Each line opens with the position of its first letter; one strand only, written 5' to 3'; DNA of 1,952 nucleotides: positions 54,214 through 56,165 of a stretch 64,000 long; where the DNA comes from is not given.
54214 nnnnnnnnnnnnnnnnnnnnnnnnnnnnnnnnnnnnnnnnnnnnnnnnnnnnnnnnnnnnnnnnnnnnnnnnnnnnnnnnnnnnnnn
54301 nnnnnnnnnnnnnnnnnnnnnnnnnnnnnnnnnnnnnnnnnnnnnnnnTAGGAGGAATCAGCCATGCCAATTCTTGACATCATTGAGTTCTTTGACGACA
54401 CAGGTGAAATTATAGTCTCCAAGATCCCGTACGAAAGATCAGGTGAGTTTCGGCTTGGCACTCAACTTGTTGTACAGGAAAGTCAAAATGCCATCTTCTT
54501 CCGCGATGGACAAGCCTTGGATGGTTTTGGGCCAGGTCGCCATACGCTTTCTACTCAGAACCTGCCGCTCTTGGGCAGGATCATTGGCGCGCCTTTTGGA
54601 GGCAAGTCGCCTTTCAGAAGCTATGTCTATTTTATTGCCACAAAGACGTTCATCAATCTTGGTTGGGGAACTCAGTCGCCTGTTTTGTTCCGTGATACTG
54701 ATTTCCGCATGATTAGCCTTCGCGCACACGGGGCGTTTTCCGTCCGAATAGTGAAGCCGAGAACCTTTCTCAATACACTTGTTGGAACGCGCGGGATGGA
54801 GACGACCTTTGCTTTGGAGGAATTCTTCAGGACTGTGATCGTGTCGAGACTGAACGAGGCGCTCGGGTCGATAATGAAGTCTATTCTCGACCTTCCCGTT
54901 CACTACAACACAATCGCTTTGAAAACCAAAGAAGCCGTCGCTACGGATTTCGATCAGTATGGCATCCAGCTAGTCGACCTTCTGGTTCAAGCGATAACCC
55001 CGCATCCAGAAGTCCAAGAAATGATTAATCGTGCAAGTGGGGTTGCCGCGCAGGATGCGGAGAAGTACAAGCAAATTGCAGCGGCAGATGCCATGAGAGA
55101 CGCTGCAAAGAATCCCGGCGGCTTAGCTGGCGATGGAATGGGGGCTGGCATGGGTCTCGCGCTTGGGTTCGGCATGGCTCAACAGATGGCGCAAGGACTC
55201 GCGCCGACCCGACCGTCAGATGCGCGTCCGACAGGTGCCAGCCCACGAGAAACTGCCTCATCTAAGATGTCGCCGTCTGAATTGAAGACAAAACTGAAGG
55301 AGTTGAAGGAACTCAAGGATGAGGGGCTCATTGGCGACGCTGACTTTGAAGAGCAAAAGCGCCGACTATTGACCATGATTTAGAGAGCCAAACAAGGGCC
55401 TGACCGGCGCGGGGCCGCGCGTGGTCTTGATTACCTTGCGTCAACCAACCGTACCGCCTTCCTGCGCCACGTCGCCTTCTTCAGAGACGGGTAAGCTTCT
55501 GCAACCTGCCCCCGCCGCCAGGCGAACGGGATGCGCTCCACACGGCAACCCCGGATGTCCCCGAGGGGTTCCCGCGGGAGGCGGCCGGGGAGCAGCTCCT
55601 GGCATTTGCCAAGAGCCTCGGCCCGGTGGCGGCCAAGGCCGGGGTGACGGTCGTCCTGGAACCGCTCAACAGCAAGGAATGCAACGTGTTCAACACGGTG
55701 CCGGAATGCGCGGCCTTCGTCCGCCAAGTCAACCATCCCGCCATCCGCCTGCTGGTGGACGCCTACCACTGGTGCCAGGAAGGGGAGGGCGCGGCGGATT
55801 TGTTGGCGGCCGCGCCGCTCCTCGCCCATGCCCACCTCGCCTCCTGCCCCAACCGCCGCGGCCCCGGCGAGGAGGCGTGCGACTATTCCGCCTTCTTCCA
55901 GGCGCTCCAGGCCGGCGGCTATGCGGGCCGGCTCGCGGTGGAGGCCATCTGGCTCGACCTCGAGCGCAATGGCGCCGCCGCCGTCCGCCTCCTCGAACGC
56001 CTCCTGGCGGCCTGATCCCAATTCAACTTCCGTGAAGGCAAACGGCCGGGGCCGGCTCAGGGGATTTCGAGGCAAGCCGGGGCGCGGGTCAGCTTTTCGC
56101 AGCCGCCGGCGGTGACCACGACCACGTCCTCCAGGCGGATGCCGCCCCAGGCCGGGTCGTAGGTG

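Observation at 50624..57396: About 1.9-kb direct duplication bracketing a 3.05-kb insert: signature of Campbell-type (single-crossover) integration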

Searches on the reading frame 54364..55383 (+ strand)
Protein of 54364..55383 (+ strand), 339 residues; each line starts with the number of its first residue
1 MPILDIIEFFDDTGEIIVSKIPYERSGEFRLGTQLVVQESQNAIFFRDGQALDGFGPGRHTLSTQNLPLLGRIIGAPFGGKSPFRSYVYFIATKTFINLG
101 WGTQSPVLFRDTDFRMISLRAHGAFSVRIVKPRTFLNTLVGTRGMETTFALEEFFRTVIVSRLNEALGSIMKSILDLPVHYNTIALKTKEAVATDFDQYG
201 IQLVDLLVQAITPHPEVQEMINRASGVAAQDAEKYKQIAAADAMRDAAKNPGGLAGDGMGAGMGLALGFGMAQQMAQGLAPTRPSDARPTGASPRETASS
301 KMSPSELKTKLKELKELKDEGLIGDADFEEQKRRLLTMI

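Call 6: search_protein_families(library=pfam, proteins=[window:54364-55383:+], max_evalue=0.01)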
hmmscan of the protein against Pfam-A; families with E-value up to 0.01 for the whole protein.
window:54364-55383:+ (339 aa): 4 families
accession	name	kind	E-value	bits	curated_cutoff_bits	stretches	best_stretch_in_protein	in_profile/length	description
PF13421.11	Band_7_1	-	2e-52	178.3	24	1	28-225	10-207/211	SPFH domain-Band 7 family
PF01145.31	Band_7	-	7.8e-10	39.5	23.6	1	36-239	2-172/176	SPFH domain / Band 7 family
PF09851.14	SHOCT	-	7.1e-06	26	27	1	310-336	2-28/28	Short C-terminal domain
PF05120.17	GvpG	-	0.0017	18.9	30.6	1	303-337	29-63/67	Gas vesicle protein G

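Call 11: find_encoding_contigs(protein=window:54364-55383:+, flank=10000, max_places=10)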
Protein window:54364-55383:+ (339 aa): 5 contigs read that carry it; 5 places shown.
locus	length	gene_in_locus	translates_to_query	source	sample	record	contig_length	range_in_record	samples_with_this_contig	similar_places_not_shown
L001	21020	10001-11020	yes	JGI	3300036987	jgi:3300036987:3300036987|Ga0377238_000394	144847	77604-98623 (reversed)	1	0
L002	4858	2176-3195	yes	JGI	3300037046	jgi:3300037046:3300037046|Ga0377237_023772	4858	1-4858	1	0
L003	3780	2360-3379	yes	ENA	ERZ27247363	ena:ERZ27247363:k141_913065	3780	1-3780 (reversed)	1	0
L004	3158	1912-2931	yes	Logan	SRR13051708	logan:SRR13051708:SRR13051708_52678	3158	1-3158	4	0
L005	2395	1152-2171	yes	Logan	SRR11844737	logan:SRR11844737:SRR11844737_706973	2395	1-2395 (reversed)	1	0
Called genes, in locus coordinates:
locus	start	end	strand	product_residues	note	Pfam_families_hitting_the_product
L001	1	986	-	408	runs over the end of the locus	-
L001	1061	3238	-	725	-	PF12437:GSIII_N, PF00120:Gln-synt_C, PF18318:Gln-synt_C-ter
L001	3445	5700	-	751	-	PF23139:OB_YrrC, PF14520:HHH_5 (weak), PF14490:HHH_RecD2, PF13604:AAA_30, PF05127:NAT10_TcmA_helicase (weak), PF13245:AAA_19, PF18335:SH3_13, PF13538:UvrD_C_2, +2 more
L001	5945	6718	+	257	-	PF01261:AP_endonuc_2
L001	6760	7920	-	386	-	PF00557:Peptidase_M24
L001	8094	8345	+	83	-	-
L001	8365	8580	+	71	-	-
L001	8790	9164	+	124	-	PF05154:TM2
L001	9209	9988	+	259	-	-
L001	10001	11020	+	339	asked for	PF13421:Band_7_1, PF01145:Band_7, PF09851:SHOCT (weak)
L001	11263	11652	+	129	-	PF01261:AP_endonuc_2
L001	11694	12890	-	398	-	PF00557:Peptidase_M24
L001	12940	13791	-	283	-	PF01075:Glyco_transf_9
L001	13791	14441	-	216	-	PF13432:TPR_16 (faint), PF13174:TPR_6 (faint)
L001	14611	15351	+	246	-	PF01128:IspD, PF12804:NTP_transf_3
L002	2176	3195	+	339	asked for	PF13421:Band_7_1, PF01145:Band_7, PF09851:SHOCT (weak)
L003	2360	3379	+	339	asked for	PF13421:Band_7_1, PF01145:Band_7, PF09851:SHOCT (weak)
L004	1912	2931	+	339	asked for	PF13421:Band_7_1, PF01145:Band_7, PF09851:SHOCT (weak)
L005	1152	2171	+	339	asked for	PF13421:Band_7_1, PF01145:Band_7, PF09851:SHOCT (weak)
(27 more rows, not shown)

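Call 28: find_homologous_proteins(query=window:54364-55383:+, max_evalue=1e-20)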
Query window:54364-55383:+ (339 aa): 2005 proteins with E <= 1e-20 among 7812 candidates; the best 120 are listed.
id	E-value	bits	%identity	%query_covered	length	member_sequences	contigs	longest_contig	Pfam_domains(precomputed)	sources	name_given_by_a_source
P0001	2.3e-199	679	90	100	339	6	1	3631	PF09851.15,PF01145.32,PF13421.12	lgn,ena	-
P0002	2.7e-184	630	82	100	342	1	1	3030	PF01145.32,PF13421.12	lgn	-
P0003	4.9e-181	619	81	100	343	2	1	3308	PF01145.32,PF13421.12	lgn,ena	-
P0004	2.9e-179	613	82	100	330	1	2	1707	PF09851.15,PF01145.32,PF13421.12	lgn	-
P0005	1.1e-175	601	79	100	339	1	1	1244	PF09851.15,PF01145.32,PF13421.12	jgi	jgi:membrane protease subunit (stomatin/prohibitin family)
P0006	2.2e-175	600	79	100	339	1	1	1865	PF09851.15,PF01145.32,PF13421.12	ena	-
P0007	3.5e-173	593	79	100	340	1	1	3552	PF01145.32,PF13421.12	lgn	-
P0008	4.7e-173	593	77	99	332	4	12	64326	PF09851.15,PF01145.32,PF13421.12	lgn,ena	-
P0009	1.2e-172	592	82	95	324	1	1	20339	PF09851.15,PF01145.32,PF13421.12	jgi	-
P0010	3.7e-172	590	77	100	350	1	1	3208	PF09851.15,PF01145.32,PF13421.12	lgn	-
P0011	1.2e-171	588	79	100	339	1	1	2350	PF09851.15,PF01145.32,PF13421.12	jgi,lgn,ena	-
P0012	1.4e-171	588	77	100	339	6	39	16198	PF09851.15,PF01145.32,PF13421.12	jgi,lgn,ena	-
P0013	1.1e-169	582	78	100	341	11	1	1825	PF09851.15,PF01145.32,PF13421.12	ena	-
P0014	4.9e-167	573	76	100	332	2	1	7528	PF01145.32,PF13421.12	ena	-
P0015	8.3e-167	572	78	100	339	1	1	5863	PF09851.15,PF01145.32,PF13421.12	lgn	-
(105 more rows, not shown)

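Call 29: find_encoding_contigs(protein=P0001, flank=10000, max_places=6)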
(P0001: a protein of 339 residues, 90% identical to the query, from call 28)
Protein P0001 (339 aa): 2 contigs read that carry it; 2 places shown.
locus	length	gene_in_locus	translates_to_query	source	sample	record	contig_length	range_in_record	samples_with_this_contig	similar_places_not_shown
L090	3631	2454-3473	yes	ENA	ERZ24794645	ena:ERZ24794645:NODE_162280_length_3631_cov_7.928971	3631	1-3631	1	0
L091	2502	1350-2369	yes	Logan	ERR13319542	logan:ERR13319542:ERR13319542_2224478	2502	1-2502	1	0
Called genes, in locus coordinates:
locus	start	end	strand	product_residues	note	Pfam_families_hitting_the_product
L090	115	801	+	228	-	PF04986:Y2_Tnp (weak)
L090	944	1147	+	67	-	-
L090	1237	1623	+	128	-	PF05154:TM2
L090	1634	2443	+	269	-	-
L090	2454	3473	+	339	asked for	PF13421:Band_7_1, PF01145:Band_7, PF09851:SHOCT (weak)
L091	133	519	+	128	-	PF05154:TM2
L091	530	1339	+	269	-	-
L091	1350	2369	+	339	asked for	PF13421:Band_7_1, PF01145:Band_7, PF09851:SHOCT (weak)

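Call 30: find_encoding_contigs(protein=P0009, flank=10000, max_places=4)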
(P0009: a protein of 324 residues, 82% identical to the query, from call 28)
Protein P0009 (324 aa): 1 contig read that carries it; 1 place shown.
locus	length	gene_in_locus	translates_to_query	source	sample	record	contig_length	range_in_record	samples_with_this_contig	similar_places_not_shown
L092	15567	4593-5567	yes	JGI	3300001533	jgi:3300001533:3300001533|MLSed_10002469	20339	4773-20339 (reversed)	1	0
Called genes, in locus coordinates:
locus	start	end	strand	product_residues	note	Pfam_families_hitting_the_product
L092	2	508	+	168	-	?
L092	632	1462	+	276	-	PF00106:adh_short, PF08659:KR, PF13561:adh_short_C2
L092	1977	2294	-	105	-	PF13560:HTH_31, PF12844:HTH_19, PF13443:HTH_26 (weak), PF01381:HTH_3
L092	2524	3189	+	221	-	PF08867:FRG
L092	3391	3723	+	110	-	PF05154:TM2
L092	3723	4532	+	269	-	-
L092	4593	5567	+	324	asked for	PF13421:Band_7_1, PF01145:Band_7, PF09851:SHOCT (weak)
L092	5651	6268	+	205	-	-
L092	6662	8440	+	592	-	PF07603:Lcl_C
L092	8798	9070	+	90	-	-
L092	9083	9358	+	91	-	PF12844:HTH_19, PF01381:HTH_3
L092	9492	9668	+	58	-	-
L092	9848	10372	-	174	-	PF19495:DUF6030 (weak)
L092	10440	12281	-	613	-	PF13650:Asp_protease_2, PF13975:gag-asp_proteas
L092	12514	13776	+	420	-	PF05221:AdoHcyase, PF00670:AdoHcyase_NAD, PF02826:2-Hacid_dh_C, PF07991:KARI_N (weak)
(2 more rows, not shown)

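Call 31: find_encoding_contigs(protein=P0008, flank=10000, max_places=4)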
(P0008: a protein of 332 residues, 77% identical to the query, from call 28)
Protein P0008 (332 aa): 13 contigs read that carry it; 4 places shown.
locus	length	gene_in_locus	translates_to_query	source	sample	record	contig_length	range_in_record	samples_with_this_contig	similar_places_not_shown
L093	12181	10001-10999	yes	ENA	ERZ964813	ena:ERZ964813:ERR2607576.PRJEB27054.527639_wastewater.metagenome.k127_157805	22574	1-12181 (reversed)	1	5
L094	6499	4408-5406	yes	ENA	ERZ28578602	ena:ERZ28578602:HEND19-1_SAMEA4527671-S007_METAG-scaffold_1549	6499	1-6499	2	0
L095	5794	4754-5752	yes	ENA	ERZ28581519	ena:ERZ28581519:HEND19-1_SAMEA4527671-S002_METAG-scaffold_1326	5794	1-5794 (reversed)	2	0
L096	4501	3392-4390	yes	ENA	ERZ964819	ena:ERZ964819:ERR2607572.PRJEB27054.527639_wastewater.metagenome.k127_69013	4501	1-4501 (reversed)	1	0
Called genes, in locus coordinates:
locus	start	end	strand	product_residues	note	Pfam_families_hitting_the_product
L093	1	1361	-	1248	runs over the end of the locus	PF04563:RNA_pol_Rpb2_1, PF04561:RNA_pol_Rpb2_2, PF04565:RNA_pol_Rpb2_3, PF10385:RNA_pol_Rpb2_45, PF00562:RNA_pol_Rpb2_6, PF04560:RNA_pol_Rpb2_7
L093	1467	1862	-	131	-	PF16320:Ribosomal_L12_N, PF00542:Ribosomal_L12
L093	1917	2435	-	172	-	PF00466:Ribosomal_L10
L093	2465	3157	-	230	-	PF00687:Ribosomal_L1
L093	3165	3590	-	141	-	PF03946:Ribosomal_L11_N, PF00298:Ribosomal_L11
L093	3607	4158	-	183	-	PF02357:NusG, PF00467:KOW (weak)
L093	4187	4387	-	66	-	PF00584:SecE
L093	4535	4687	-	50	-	PF00471:Ribosomal_L33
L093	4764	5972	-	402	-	PF00009:GTP_EFTU, PF03144:GTP_EFTU_D2, PF03143:GTP_EFTU_D3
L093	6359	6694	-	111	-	-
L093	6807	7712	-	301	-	PF00483:NTP_transferase (weak)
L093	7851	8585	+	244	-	PF14371:DUF4412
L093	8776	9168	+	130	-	PF13240:Zn_Ribbon_1 (weak), PF05154:TM2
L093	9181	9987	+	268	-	-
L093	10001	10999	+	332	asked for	PF13421:Band_7_1, PF01145:Band_7, PF09851:SHOCT (weak)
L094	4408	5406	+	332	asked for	PF13421:Band_7_1, PF01145:Band_7, PF09851:SHOCT (weak)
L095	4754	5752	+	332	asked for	PF13421:Band_7_1, PF01145:Band_7, PF09851:SHOCT (weak)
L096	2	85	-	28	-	?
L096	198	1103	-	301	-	PF00483:NTP_transferase (weak)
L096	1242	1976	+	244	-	PF14371:DUF4412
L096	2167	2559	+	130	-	PF13240:Zn_Ribbon_1 (weak), PF13248:Zn_ribbon_3 (weak), PF05154:TM2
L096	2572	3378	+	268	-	-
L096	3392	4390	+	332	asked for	PF13421:Band_7_1, PF01145:Band_7, PF09851:SHOCT (weak)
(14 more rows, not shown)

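Call 42: search_protein_families(library=padloc, proteins=[window:54364-55383:+], max_evalue=0.01)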
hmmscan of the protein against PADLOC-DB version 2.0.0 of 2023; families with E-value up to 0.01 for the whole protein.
window:54364-55383:+ (339 aa): 0 families

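Call 43: search_protein_families(library=ncbifam, proteins=[window:54364-55383:+], max_evalue=0.001)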
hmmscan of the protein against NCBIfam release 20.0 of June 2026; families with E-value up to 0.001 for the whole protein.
window:54364-55383:+ (339 aa): 0 families

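Call 54: search_dna_similar(query=window:54364-55383:+, collection=plasmids, mode=protein, max_rows=10)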
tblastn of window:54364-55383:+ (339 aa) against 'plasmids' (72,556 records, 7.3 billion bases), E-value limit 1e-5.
Records with a match: 156; places in all: 156; records where one place covers at least 80% of the query: 0.
Best place of each record, by identity: <60% 156.
By first word of the organism name: Ralstonia 134; Paracoccus 5; Burkholderia 3; Novosphingobium 3; Vibrio 3; Nocardia 2; Comamonas 1; Bacteroides 1; Pseudorhodobacter 1; Tsukamurella 1; and 2 more.
By predicted mobility (MOB-suite, as given by PLSDB): mobilizable 105; non-mobilizable 46; conjugative 5.
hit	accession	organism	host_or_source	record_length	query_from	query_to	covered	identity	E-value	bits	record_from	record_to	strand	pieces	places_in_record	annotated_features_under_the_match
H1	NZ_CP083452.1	Comamonas odontotermitis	cell culture,cucumber rhizosphere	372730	3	236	69%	36.5%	2e-40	158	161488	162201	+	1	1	SPFH and helix-turn-helix domain-containing protein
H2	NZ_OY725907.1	Bacteroides finegoldii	-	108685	10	230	65%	36.7%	1e-36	147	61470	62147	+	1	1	SPFH domain-containing protein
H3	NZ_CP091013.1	Burkholderia cenocepacia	-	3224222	4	251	73%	32.1%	2e-30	129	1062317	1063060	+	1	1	none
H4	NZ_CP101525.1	Burkholderia arboris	mixed culture,soil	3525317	4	251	73%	32.1%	3e-30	128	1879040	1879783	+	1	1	none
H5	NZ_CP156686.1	Burkholderia stagnalis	Bacterial cells,soils collected in ...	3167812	4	251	73%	31.7%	2e-30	129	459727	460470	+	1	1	none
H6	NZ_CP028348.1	Novosphingobium sp. THN1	cell culture,surface water of Lake Taihu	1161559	4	227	66%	34.4%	6e-32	133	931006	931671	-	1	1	record has no annotation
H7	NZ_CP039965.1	Pseudorhodobacter turbinis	single bacterial isolate,Turban shell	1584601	4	235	68%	32.9%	3e-34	140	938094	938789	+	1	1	record has no annotation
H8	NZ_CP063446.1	Novosphingobium sp. ES2-1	mixed culture,activated sludge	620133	4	227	66%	33.9%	2e-29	126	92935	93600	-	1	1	SPFH domain-containing protein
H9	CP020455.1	Vibrio coralliilyticus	Crassostrea gigas (Pacific ...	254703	4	227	66%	33.3%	1e-38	152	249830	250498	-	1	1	none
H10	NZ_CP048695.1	Vibrio coralliilyticus OCN008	coral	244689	4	227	66%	33.3%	2e-38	152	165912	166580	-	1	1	SPFH domain-containing protein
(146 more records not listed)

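Call 55: search_dna_similar(query=window:54364-55383:+, collection=phages, mode=protein, max_rows=10)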
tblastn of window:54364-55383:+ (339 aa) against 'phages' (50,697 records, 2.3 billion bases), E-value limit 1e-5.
Records with a match: 1; places in all: 1; records where one place covers at least 80% of the query: 0.
Best place of each record, by identity: <60% 1.
By first word of the organism name: Bacteriophage 1.
By host as written in the record: - 1.
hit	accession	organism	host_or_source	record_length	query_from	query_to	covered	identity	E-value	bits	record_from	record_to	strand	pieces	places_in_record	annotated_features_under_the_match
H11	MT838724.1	Bacteriophage sp.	human fecal samples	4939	32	228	58%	27.4%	2e-7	59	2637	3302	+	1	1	record has no annotation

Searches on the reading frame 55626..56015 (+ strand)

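Call 6: search_protein_families(library=pfam, proteins=[window:55626-56015:+], max_evalue=0.01)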
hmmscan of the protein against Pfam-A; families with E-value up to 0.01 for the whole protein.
window:55626-56015:+ (129 aa): 1 family
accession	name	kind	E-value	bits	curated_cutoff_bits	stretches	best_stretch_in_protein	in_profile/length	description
PF01261.30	AP_endonuc_2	-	4.1e-21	76.2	31.1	1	1-111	114-233/249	Xylose isomerase-like TIM barrel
